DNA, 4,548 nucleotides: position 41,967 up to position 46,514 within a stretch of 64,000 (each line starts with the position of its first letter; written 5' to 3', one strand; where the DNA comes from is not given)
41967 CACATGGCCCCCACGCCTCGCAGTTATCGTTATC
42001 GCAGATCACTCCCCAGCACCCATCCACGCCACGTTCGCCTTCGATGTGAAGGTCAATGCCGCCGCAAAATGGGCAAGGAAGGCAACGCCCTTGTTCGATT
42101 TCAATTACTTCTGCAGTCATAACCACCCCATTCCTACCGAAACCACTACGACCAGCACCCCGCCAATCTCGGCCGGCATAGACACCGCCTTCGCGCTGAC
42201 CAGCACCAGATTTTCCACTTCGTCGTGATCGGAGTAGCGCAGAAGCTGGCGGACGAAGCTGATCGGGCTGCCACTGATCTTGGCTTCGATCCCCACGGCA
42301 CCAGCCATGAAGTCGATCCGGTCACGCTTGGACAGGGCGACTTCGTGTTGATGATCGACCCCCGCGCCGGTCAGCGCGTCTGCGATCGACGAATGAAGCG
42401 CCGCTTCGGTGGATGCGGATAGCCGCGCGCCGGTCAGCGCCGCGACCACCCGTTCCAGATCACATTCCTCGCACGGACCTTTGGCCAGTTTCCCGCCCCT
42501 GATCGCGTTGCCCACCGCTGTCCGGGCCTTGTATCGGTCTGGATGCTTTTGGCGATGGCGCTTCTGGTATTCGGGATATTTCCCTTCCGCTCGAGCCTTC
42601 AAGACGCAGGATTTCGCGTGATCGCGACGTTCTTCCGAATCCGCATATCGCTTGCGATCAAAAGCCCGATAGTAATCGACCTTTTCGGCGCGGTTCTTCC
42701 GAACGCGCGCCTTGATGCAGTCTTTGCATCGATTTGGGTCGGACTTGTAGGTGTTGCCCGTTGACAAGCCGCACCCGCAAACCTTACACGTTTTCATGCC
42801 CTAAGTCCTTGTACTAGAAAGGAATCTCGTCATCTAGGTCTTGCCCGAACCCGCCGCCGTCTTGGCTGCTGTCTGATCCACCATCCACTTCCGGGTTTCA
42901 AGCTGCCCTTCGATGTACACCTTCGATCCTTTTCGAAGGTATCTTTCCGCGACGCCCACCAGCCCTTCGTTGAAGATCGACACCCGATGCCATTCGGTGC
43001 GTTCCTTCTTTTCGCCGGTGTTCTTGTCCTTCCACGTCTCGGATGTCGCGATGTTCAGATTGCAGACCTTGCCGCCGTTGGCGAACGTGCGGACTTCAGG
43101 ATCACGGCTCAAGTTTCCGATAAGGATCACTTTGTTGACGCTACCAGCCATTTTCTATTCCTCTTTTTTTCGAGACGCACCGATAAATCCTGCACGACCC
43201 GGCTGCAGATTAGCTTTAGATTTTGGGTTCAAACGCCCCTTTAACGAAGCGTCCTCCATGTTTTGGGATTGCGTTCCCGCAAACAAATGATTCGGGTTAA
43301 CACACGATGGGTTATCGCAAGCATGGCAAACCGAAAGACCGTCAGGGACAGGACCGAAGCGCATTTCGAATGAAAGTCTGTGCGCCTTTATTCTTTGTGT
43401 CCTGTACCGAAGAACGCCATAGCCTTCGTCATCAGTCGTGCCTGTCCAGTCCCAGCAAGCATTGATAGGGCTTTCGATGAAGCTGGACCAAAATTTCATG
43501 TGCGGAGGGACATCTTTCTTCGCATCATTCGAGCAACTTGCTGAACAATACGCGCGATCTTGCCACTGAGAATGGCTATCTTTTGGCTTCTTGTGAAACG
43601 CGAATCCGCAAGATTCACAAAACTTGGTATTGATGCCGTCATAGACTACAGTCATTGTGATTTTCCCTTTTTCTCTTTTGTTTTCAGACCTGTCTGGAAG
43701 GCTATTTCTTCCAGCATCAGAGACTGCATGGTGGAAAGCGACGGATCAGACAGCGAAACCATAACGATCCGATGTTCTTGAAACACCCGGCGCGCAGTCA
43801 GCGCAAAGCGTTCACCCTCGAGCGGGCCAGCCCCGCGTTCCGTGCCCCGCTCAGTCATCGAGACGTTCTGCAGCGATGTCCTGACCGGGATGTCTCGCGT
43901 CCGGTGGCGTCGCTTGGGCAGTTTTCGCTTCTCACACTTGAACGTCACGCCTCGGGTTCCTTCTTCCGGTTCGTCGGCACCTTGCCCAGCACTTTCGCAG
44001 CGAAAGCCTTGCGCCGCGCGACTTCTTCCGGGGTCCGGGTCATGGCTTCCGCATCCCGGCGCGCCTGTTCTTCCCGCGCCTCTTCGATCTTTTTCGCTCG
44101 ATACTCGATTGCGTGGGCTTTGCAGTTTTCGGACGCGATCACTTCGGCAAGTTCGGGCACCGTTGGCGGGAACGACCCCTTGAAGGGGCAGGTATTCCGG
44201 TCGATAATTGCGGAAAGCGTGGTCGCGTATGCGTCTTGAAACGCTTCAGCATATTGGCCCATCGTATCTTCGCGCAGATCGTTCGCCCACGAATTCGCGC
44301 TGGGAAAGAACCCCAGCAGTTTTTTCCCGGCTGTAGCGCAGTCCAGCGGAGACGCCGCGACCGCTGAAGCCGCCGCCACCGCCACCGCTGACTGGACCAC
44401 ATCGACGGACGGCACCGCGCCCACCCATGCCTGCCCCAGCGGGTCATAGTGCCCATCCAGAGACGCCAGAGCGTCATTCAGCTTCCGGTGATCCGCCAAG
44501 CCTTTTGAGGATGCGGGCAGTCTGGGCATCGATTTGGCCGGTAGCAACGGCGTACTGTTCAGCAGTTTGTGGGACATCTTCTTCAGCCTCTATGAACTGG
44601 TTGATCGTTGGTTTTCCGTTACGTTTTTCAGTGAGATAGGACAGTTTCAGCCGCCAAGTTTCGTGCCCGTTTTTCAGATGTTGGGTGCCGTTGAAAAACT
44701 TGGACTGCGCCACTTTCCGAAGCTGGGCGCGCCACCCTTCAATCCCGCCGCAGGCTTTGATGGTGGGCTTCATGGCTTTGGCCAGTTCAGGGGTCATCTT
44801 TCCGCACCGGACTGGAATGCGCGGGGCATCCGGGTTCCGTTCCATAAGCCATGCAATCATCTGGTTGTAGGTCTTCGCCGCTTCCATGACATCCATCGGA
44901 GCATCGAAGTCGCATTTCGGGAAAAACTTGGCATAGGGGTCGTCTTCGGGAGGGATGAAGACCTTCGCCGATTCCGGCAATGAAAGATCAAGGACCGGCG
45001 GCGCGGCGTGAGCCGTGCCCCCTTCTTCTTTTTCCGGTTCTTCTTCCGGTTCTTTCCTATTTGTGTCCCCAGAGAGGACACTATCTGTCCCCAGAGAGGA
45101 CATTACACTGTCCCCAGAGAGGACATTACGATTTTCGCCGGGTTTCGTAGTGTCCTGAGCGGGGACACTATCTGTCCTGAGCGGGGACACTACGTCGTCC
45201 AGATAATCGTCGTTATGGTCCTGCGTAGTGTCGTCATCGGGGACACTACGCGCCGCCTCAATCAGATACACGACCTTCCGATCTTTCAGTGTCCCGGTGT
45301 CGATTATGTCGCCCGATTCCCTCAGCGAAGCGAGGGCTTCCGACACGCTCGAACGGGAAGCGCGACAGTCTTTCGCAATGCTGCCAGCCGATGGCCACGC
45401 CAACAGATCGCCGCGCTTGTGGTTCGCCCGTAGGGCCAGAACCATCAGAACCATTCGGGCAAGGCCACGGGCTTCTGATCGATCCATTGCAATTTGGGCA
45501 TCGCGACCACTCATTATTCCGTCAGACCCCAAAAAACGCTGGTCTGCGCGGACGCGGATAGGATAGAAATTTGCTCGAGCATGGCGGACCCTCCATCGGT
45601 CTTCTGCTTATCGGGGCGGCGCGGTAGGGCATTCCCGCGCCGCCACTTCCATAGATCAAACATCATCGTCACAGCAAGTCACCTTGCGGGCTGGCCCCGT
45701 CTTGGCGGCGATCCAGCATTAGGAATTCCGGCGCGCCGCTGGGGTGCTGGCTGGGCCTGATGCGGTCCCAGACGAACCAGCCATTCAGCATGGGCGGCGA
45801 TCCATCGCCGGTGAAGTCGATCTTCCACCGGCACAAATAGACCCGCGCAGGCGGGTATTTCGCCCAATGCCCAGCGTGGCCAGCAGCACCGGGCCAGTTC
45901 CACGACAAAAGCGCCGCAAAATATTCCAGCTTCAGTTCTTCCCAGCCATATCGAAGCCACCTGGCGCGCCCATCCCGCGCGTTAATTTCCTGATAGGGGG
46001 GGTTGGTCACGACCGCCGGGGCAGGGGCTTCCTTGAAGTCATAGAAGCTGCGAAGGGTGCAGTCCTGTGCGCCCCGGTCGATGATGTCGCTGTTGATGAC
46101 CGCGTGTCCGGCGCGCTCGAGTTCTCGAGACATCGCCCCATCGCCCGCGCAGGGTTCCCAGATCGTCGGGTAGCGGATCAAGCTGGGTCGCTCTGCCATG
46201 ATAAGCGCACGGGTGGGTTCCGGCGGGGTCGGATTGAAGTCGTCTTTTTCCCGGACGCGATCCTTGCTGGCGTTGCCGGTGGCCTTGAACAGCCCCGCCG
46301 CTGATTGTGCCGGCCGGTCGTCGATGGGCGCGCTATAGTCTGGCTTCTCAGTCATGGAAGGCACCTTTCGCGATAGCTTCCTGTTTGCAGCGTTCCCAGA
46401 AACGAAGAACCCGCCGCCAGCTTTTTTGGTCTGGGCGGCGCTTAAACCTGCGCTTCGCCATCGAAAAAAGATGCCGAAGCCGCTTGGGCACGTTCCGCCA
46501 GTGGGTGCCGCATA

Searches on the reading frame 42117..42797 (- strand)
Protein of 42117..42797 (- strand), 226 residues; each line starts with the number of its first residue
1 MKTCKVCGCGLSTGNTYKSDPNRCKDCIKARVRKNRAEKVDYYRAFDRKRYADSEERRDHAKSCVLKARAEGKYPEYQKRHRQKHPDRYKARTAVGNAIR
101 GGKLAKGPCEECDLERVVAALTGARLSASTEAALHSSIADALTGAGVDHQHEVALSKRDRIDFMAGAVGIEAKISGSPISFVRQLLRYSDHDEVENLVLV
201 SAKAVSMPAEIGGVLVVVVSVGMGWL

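Call 79: search_protein_families(library=phrogs, proteins=[window:42117-42797:-], max_evalue=0.00001)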
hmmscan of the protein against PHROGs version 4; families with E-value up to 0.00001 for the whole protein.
window:42117-42797:- (226 aa): 2 families
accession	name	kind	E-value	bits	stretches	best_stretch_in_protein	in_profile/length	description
phrog_5928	-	unknown function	1.4e-25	90.6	1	113-225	7-123/124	-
phrog_2340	-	DNA, RNA and nucleotide metabolism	1.2e-15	59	1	1-117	8-134/171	endonuclease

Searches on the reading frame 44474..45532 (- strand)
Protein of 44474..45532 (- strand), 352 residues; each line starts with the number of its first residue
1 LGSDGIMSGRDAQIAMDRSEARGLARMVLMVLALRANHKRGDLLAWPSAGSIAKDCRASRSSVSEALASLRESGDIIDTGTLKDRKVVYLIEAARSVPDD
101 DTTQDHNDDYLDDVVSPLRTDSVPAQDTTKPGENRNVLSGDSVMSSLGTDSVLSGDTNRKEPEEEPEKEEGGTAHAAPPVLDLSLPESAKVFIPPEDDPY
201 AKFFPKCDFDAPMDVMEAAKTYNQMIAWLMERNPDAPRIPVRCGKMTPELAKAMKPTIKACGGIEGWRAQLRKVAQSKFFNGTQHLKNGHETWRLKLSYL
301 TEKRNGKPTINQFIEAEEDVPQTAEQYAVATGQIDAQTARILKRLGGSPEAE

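Call 79: search_protein_families(library=phrogs, proteins=[window:44474-45532:-], max_evalue=0.00001)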
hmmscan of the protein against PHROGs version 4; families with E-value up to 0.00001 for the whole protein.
window:44474-45532:- (352 aa): 5 families
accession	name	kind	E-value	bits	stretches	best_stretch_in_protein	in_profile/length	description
phrog_1032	-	DNA, RNA and nucleotide metabolism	5.7e-12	47.2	1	13-216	7-202/281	replication initiation protein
phrog_270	-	DNA, RNA and nucleotide metabolism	5.2e-10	40.2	1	6-162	30-152/383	replication initiation protein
phrog_6643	-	DNA, RNA and nucleotide metabolism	4.2e-08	34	1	15-134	9-129/313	replication initiation protein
phrog_391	-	DNA, RNA and nucleotide metabolism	1.7e-07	32.2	1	14-168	8-155/298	replication initiation O-like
phrog_8540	-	DNA, RNA and nucleotide metabolism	4.9e-06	27.9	1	10-77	4-68/196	replication initiation O-like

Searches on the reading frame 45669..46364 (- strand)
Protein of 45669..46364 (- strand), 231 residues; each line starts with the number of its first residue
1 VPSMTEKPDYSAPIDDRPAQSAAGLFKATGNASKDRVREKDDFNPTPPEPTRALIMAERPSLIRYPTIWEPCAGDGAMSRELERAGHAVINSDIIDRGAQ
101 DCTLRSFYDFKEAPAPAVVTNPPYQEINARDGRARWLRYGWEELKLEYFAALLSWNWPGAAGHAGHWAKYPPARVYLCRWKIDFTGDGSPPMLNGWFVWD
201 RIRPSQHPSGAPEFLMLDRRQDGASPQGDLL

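Call 79: search_protein_families(library=phrogs, proteins=[window:45669-46364:-], max_evalue=0.00001)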
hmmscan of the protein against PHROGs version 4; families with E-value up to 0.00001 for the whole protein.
window:45669-46364:- (231 aa): 1 family
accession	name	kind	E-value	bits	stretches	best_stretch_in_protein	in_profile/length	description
phrog_799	-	other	3.2e-41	143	1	20-201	191-366/458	DNA methyltransferase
